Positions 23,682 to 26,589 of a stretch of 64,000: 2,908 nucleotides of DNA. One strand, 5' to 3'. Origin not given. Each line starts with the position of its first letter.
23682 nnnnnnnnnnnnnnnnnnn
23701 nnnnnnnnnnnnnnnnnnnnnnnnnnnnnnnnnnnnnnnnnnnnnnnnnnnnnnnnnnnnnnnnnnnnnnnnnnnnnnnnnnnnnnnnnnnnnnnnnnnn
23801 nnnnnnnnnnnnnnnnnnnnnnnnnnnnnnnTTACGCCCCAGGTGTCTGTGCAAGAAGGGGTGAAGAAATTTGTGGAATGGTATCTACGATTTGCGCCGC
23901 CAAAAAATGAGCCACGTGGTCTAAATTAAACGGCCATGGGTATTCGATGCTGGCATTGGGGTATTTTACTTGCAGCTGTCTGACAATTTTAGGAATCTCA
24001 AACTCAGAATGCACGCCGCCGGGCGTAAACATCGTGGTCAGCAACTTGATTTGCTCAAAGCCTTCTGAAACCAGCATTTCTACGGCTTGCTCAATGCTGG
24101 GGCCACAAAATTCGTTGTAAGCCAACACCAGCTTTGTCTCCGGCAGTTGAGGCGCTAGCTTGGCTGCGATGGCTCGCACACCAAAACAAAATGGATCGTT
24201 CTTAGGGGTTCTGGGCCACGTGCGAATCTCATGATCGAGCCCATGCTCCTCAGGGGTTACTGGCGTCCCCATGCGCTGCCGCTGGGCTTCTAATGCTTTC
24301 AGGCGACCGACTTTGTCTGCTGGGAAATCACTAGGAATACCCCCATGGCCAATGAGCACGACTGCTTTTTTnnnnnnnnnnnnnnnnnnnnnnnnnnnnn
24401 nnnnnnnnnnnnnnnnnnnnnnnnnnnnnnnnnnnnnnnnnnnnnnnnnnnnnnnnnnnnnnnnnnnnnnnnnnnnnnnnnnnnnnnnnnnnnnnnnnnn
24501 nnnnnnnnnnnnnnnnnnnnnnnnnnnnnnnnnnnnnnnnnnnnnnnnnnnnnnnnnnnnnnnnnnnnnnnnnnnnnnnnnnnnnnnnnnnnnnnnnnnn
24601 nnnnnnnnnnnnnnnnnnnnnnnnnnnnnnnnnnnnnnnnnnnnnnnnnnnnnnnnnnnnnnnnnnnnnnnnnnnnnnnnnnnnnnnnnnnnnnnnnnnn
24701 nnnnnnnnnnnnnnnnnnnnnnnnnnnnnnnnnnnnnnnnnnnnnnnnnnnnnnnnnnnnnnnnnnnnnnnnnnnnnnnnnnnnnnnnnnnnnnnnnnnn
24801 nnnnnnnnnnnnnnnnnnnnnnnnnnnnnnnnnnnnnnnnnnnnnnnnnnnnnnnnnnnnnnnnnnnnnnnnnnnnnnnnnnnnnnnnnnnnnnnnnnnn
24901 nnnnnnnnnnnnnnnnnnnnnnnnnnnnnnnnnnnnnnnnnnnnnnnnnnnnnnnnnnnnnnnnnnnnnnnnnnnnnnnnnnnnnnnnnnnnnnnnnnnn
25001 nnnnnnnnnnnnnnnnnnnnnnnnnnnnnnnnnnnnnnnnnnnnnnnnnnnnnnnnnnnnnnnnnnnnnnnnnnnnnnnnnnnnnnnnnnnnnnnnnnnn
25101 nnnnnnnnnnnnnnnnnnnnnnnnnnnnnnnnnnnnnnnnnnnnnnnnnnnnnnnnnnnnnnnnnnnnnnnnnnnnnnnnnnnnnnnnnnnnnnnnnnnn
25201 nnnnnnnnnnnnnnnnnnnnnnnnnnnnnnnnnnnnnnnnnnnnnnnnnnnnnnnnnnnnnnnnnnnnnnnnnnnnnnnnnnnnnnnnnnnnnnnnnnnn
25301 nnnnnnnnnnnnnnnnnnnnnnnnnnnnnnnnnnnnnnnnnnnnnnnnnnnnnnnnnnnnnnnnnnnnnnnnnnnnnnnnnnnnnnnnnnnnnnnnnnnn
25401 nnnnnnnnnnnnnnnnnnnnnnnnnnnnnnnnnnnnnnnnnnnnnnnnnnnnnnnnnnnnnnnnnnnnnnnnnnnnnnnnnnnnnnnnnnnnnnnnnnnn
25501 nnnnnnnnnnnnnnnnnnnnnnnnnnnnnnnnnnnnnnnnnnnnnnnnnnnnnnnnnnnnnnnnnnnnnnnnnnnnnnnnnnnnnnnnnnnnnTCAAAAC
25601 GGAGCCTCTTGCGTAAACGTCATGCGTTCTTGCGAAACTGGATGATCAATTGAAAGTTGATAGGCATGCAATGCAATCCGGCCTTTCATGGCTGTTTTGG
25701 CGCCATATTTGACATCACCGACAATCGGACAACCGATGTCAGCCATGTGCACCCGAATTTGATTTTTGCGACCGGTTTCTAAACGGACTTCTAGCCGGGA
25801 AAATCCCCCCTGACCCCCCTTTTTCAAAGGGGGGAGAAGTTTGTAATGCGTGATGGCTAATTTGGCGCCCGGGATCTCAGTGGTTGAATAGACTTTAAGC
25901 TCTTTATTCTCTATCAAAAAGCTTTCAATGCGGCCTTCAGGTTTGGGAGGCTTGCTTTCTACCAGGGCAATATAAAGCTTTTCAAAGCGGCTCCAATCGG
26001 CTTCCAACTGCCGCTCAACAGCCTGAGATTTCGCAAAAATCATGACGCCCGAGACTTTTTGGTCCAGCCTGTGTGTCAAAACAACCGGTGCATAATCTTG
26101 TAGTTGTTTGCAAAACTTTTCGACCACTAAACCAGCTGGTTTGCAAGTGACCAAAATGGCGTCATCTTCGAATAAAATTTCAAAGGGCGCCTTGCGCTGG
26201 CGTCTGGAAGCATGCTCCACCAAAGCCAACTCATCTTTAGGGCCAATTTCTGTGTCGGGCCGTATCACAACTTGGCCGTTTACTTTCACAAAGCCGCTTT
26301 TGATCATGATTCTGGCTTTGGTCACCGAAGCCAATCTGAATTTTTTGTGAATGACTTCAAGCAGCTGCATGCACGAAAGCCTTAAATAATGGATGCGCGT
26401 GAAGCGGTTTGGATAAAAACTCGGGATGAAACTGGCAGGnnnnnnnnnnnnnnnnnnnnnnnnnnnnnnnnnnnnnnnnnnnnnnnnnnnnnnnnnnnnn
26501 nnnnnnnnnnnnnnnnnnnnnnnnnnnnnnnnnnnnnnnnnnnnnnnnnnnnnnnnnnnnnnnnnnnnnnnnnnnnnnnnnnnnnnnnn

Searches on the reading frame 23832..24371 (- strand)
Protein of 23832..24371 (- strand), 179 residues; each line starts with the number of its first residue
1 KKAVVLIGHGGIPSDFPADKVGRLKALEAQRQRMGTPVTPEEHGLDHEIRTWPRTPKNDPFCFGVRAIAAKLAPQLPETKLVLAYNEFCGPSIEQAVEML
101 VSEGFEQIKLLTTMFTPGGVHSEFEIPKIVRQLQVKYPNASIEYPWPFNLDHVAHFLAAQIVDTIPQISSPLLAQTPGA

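Call 84: search_protein_families(library=pfam, proteins=[window:23832-24371:-], max_evalue=0.001)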
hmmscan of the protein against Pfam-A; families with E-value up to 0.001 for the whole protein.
window:23832-24371:- (179 aa): 1 family
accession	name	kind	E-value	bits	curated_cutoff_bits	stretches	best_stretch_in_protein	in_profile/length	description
PF01903.22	CbiX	-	1.1e-10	42.2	22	1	65-147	12-93/106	CbiX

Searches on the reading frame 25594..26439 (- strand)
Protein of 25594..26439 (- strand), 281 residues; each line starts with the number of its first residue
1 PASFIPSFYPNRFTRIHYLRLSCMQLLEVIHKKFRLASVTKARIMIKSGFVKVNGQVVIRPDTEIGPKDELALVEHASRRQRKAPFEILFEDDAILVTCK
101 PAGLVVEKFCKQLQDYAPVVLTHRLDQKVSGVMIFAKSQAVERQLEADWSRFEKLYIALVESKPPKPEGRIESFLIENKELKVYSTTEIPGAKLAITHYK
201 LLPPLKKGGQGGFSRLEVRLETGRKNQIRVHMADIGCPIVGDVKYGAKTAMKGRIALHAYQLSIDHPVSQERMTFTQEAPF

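Call 77: search_protein_families(library=pfam, proteins=[window:25594-26439:-], max_evalue=0.001)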
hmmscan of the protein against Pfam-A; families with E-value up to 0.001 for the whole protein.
window:25594-26439:- (281 aa): 2 families
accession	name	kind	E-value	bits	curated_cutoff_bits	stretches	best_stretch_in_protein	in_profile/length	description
PF00849.27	PseudoU_synth_2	-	2.9e-23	83.2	26.8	1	100-233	7-151/152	RNA pseudouridylate synthase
PF01479.30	S4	-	8.3e-05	22.7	22.8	1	36-71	12-48/48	S4 domain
